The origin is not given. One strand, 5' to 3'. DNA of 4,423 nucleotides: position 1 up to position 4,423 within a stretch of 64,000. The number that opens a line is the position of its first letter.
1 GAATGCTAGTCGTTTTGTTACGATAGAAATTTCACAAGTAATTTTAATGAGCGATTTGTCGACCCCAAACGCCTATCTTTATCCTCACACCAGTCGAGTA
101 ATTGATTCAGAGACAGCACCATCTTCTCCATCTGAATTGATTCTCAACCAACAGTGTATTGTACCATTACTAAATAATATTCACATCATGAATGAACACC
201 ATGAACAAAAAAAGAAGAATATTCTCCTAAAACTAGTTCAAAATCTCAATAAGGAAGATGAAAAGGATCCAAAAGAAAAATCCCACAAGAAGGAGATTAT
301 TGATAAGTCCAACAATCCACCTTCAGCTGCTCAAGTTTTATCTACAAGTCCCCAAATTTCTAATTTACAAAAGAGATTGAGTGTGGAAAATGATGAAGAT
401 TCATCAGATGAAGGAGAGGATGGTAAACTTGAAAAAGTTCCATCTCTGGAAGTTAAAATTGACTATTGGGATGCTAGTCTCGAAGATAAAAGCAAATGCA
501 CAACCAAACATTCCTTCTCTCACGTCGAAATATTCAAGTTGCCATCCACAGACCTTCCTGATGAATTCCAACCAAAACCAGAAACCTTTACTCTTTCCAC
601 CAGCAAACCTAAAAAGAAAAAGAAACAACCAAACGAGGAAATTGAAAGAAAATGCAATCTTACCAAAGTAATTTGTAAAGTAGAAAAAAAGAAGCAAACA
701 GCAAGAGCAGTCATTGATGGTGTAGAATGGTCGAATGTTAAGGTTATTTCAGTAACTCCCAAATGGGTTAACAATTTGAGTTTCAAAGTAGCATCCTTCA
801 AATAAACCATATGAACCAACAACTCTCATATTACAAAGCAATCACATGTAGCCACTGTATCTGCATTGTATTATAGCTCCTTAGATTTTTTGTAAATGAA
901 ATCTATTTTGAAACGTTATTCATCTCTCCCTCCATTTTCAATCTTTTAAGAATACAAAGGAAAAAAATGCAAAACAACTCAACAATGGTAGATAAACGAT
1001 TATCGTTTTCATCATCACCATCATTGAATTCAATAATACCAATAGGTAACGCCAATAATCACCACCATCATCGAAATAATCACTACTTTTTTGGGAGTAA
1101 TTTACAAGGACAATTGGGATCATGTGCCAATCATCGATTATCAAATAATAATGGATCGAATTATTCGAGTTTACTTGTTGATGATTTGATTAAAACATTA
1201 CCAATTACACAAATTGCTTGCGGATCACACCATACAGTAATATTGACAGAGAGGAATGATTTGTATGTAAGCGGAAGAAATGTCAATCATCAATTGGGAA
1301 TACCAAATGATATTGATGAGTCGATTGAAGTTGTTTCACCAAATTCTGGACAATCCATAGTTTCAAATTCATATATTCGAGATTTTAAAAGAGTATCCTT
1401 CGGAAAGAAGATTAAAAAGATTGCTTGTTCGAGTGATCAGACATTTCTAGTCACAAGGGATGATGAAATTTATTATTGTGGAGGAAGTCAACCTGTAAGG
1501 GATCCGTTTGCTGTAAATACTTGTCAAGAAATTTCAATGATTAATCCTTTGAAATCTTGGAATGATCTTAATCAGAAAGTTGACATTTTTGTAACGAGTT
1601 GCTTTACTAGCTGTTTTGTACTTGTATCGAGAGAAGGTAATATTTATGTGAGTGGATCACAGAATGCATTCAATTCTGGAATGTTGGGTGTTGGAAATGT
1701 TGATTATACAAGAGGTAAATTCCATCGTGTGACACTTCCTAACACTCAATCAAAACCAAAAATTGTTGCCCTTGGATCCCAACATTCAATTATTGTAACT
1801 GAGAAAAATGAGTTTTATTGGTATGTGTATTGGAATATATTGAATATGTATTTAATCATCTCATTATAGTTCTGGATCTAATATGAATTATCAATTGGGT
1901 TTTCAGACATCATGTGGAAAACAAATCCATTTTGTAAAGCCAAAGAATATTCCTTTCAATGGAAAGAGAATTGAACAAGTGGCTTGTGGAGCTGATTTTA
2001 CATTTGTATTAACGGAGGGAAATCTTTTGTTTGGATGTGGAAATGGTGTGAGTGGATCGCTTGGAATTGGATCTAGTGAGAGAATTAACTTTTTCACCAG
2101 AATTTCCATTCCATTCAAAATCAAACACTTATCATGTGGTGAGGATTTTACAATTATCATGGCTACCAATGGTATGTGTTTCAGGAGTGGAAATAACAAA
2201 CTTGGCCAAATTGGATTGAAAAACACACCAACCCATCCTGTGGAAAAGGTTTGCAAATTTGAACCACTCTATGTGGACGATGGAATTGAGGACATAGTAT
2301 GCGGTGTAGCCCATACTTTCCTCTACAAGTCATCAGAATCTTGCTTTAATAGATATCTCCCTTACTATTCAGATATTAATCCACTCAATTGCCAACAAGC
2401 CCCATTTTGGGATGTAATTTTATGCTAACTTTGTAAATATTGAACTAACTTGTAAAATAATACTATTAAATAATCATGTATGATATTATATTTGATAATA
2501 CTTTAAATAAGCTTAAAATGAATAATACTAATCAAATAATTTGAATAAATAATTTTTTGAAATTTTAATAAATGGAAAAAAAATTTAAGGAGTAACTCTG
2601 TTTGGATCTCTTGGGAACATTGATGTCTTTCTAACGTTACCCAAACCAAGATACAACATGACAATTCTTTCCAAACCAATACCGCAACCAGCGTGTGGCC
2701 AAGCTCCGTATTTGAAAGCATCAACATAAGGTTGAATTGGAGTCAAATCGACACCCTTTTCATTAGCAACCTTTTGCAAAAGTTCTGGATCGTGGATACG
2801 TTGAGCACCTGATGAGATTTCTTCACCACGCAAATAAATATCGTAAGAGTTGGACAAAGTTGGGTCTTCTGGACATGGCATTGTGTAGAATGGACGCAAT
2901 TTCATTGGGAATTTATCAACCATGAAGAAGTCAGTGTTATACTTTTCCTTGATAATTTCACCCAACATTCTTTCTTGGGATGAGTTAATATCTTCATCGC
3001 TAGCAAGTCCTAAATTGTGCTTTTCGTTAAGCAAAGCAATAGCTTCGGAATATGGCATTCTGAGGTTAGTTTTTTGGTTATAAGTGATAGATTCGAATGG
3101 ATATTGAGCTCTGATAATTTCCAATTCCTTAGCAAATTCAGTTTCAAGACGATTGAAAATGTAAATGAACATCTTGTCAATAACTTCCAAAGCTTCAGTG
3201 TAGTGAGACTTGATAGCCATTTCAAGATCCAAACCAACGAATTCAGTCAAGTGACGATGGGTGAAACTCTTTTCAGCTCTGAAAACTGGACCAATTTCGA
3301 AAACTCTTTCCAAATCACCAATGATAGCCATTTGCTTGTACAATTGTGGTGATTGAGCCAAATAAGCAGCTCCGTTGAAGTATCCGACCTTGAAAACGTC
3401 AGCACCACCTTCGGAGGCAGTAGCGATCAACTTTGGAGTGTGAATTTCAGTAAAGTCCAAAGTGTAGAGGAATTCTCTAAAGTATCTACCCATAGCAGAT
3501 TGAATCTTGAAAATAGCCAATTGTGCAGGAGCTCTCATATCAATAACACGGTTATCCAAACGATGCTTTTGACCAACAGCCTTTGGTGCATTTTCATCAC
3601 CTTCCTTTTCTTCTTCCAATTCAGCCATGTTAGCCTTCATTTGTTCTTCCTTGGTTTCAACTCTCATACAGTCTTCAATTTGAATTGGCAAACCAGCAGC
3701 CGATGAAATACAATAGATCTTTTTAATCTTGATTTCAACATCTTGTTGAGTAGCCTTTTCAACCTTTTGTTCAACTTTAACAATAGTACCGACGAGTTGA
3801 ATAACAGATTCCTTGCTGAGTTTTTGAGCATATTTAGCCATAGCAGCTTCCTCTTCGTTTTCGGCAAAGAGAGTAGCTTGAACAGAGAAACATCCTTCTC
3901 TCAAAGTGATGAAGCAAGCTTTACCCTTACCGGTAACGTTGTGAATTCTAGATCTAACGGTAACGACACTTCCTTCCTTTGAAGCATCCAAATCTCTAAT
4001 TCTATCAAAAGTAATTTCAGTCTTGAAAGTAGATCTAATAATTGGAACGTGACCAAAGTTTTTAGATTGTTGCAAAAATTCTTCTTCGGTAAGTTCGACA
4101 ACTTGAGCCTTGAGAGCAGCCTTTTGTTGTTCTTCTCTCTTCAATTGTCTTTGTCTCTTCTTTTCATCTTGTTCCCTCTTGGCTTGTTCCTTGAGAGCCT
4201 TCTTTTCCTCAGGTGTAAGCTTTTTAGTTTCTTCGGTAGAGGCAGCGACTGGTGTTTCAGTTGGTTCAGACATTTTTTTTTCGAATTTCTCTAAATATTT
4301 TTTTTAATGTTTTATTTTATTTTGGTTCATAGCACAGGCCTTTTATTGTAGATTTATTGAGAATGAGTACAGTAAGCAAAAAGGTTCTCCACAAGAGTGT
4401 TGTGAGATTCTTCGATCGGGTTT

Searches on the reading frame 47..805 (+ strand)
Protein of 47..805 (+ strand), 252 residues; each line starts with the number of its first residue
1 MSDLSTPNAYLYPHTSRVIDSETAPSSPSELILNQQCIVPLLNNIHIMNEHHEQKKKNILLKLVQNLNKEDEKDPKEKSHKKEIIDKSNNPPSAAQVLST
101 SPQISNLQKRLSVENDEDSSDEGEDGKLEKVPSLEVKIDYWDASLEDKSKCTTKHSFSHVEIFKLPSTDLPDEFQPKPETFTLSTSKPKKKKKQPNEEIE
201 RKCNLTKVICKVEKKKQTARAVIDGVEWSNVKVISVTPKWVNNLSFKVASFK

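Call 25: search_protein_families(library=pfam, proteins=[window:47-805:+], max_evalue=0.00001)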
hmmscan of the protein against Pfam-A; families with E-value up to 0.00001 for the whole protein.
window:47-805:+ (252 aa): 1 family
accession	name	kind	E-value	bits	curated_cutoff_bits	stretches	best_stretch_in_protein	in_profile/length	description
PF10254.14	Pacs-1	-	3.1e-10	40.1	25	1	84-241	242-399/413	PACS-1 cytosolic sorting protein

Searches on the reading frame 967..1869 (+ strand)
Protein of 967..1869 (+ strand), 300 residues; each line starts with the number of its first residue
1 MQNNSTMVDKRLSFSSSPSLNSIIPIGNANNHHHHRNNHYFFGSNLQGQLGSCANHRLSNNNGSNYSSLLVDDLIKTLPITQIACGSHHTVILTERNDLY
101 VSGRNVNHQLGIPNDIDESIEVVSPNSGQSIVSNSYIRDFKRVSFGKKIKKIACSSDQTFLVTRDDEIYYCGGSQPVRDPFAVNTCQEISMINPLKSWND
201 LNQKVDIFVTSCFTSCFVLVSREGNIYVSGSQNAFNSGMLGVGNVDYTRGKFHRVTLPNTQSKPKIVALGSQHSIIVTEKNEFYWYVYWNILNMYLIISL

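Call 25: search_protein_families(library=pfam, proteins=[window:967-1869:+], max_evalue=0.00001)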
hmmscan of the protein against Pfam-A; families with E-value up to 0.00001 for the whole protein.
window:967-1869:+ (300 aa): 3 families
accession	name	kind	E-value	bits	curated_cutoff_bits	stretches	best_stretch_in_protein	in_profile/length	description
PF25390.1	WD40_RLD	-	4.5e-25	89.2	150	1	147-284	31-164/363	RCC1-like domain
PF13540.12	RCC1_2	-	9.6e-16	57.5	22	1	80-109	1-30/30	Regulator of chromosome condensation (RCC1) repeat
PF00415.24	RCC1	-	3.3e-10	40.8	21.7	0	40-93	5-50/50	Regulator of chromosome condensation (RCC1) repeat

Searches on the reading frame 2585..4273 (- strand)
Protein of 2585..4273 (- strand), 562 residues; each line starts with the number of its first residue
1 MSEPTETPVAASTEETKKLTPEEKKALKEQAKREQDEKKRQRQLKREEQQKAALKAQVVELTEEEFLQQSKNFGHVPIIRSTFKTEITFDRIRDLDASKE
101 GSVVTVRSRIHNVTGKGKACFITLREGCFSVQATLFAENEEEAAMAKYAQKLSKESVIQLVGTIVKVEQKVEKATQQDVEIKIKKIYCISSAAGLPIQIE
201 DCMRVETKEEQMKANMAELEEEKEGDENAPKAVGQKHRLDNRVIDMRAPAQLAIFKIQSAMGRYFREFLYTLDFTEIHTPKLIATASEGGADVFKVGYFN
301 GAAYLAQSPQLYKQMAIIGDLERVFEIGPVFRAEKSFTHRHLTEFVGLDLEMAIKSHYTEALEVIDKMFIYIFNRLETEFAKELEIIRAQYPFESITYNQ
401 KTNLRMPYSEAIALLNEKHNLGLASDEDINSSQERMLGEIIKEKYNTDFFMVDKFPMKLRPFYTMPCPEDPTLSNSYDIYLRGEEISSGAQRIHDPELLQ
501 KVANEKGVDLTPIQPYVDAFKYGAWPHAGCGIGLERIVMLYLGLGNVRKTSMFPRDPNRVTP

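Call 25: search_protein_families(library=pfam, proteins=[window:2585-4273:-], max_evalue=0.00001)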
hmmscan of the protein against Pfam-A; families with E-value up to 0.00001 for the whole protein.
window:2585-4273:- (562 aa): 2 families
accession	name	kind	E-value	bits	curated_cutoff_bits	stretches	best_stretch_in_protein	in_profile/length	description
PF00152.25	tRNA-synt_2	-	3.2e-80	269.9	25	1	236-556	3-307/308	tRNA synthetases class II (D, K and N)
PF01336.31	tRNA_anti-codon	-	2.2e-10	40.8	27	1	104-187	1-73/75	OB-fold nucleic acid binding domain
